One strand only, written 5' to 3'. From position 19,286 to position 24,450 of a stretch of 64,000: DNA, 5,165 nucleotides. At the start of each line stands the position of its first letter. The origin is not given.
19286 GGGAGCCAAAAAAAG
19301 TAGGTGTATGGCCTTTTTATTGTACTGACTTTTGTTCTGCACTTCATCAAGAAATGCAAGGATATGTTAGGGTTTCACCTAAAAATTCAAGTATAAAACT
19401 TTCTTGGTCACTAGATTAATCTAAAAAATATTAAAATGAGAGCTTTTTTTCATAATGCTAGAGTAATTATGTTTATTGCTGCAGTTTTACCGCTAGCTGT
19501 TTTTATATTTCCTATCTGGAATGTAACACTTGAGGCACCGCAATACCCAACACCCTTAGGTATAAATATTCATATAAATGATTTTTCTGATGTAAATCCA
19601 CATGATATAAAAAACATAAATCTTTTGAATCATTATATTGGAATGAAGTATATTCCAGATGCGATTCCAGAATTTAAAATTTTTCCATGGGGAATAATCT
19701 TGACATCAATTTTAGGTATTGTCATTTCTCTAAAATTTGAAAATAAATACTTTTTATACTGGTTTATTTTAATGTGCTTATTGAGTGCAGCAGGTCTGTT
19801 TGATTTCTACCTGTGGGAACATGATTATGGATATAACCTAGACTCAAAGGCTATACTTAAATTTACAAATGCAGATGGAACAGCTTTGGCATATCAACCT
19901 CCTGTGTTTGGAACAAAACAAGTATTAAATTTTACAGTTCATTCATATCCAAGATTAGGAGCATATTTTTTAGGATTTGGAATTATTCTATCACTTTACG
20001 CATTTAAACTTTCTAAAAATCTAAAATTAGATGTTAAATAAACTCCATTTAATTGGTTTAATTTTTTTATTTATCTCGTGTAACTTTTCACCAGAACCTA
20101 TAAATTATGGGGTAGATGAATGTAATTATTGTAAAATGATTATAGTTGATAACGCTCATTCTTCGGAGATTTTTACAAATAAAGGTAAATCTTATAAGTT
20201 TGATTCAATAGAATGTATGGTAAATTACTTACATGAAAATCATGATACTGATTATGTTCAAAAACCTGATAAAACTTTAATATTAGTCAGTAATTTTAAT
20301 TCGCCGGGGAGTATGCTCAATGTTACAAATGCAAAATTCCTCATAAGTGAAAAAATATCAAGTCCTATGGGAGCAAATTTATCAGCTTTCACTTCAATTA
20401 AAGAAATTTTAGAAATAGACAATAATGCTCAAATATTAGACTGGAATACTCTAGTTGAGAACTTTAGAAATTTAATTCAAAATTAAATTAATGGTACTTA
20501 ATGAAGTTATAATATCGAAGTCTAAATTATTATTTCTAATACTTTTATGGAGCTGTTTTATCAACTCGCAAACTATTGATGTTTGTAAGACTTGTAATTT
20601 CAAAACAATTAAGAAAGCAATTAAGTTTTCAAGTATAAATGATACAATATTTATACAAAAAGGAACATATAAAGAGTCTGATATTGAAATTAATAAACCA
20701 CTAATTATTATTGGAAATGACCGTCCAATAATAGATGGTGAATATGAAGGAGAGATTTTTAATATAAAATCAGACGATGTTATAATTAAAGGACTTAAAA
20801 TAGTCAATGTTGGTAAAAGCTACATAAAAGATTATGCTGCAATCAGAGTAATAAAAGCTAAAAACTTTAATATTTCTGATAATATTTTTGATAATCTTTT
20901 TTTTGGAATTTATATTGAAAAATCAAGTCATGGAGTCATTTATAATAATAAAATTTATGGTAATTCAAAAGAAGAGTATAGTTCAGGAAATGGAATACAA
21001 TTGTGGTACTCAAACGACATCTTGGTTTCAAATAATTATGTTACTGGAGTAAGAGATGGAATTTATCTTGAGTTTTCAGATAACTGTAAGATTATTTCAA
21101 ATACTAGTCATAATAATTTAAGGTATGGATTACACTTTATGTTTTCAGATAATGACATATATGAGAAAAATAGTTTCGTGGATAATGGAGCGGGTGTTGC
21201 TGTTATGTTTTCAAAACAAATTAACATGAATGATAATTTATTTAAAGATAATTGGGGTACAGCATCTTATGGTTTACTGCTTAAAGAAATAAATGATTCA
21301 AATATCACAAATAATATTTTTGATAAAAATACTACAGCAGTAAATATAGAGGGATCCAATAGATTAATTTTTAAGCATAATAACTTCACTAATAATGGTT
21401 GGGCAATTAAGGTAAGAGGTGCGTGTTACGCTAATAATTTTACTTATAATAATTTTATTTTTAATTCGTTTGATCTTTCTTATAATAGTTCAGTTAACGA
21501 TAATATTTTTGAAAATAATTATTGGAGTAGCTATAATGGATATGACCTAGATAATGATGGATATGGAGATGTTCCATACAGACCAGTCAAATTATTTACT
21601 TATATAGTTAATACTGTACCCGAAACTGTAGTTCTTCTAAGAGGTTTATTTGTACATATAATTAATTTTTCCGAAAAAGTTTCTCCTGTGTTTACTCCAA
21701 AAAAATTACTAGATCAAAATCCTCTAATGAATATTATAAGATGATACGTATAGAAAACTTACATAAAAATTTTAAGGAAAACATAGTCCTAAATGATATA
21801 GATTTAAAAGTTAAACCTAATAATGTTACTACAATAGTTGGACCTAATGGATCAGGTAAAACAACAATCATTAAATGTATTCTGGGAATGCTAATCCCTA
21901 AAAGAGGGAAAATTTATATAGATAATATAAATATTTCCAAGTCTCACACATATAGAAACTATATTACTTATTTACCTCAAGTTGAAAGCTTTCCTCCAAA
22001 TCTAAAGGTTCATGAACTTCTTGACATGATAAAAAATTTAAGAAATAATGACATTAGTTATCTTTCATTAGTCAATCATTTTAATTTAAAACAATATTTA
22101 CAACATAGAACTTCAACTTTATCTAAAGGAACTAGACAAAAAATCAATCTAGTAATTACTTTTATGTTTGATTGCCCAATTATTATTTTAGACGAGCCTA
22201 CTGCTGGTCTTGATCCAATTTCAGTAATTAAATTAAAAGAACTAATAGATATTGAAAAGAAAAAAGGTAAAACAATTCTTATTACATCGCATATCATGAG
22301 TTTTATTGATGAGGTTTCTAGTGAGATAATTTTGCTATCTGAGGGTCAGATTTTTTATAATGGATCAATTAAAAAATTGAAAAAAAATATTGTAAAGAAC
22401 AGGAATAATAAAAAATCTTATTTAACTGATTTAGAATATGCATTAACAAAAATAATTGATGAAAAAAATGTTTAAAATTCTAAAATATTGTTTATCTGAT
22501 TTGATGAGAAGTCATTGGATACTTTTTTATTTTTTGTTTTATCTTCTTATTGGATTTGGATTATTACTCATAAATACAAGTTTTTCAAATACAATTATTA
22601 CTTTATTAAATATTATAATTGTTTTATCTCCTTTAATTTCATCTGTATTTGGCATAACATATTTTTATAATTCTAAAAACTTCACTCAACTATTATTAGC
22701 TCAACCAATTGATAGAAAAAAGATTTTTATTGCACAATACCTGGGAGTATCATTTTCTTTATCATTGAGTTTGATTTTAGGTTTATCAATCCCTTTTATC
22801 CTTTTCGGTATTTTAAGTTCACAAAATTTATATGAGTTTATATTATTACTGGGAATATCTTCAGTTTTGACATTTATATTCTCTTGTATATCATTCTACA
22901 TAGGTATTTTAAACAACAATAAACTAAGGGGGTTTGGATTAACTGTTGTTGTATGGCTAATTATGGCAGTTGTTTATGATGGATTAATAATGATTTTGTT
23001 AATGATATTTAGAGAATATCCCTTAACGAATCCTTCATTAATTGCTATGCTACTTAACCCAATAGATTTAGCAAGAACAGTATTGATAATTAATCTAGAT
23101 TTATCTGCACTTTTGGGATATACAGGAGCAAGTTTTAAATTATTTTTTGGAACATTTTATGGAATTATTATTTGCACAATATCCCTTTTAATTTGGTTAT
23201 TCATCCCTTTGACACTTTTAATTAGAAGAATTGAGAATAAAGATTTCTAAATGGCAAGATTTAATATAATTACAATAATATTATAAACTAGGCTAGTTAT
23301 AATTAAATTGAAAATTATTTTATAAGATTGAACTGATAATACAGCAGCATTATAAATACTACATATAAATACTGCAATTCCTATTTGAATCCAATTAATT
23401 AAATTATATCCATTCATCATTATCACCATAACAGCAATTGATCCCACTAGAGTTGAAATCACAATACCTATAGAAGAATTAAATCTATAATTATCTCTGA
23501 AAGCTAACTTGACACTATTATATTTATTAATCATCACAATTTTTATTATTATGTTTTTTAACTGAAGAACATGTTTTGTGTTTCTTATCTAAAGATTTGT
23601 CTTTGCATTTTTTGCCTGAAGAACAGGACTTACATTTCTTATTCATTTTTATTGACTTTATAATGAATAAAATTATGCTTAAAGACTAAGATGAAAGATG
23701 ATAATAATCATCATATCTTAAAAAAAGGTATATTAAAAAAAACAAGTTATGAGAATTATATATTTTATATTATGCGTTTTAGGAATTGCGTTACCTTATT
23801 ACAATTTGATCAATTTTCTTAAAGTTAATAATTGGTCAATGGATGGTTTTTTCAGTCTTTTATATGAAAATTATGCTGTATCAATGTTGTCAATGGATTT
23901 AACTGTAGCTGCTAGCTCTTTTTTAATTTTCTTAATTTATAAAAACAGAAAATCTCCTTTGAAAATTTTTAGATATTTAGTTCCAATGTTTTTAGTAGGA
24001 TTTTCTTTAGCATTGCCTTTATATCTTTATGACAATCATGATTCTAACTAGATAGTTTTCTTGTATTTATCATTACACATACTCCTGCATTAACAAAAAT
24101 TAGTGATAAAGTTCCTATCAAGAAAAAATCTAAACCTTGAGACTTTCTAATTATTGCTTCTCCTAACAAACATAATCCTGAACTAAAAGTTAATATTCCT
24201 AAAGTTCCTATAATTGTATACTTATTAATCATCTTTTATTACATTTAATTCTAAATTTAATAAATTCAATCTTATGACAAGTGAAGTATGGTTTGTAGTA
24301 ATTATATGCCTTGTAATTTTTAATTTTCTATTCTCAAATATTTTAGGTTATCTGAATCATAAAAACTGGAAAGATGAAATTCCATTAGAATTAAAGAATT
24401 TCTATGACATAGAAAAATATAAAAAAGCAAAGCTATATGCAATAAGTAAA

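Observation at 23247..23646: Unannotated 39-aa Cys/Lys-rich peptide translationally coupled to a 3-TM protein, convergent on nosY: candidate new nos accessory pair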

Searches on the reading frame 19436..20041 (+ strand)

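Call 6: search_protein_families(library=pfam, proteins=[window:19436-20041:+], max_evalue=1)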
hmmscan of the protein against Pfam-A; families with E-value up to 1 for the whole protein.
window:19436-20041:+ (201 aa): 0 families

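Call 7: search_protein_families(library=ncbifam, proteins=[window:19436-20041:+], max_evalue=1)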
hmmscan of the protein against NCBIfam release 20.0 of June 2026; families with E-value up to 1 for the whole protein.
window:19436-20041:+ (201 aa): 1 family
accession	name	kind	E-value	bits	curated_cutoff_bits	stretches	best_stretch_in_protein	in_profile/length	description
TIGR00144.1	beta_RFAP_syn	subfamily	0.17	11.1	113.5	1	22-84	176-236/325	beta-ribofuranosylaminobenzene 5'-phosphate synthase family protein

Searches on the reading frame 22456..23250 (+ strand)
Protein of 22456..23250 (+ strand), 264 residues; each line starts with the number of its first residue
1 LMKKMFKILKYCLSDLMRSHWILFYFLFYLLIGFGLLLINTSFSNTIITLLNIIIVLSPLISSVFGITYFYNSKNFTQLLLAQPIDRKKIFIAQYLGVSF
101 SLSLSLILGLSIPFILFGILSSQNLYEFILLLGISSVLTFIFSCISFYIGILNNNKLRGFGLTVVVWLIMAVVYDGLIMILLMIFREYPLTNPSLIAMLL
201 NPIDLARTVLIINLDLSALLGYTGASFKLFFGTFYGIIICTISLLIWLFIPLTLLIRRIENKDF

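Call 6: search_protein_families(library=pfam, proteins=[window:22456-23250:+], max_evalue=1)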
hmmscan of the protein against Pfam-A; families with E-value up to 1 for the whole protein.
window:22456-23250:+ (264 aa): 3 families
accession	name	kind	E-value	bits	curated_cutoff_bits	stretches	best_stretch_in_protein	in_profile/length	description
PF12679.13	ABC2_membrane_2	-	0.025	14.3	27.2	1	53-263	73-282/283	ABC-2 family transporter protein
PF13209.11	DUF4017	-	0.052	13.9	21.6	1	209-250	14-55/60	Protein of unknown function (DUF4017)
PF17617.7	US10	-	0.15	12.6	27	1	210-246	116-152/161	Viral unique short region 10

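Call 7: search_protein_families(library=ncbifam, proteins=[window:22456-23250:+], max_evalue=1)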
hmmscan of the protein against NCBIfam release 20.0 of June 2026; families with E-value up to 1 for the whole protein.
window:22456-23250:+ (264 aa): 0 families

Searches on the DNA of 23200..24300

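Call 17: search_rna_families(source=window, start=23200, end=24300, threshold=evalue, max_evalue=10)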
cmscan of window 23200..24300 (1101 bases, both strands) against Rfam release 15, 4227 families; matches with E-value up to 10: 4.
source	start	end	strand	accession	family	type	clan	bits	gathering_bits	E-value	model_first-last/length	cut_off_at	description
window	23686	23721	-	RF01299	SNORD2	Gene; snRNA; snoRNA; CD-box;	CL00072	18.7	37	1.6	1-69/69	no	Small nucleolar RNA SNORD2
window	23685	23722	-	RF00361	snoZ119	Gene; snRNA; snoRNA; CD-box;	-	18.4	70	3.1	1-98/98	no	Small nucleolar RNA Z119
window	23553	23624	+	RF00611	SNORD111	Gene; snRNA; snoRNA; CD-box;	-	17.7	46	5.8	1-89/89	no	Small nucleolar RNA SNORD111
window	23744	23797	+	RF00316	snoR43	Gene; snRNA; snoRNA; CD-box;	-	17.5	50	6.7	1-73/73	no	Small nucleolar RNA R43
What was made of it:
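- Tried and rejected: Rfam at a permissive threshold gave only snoRNA noise (call 17).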
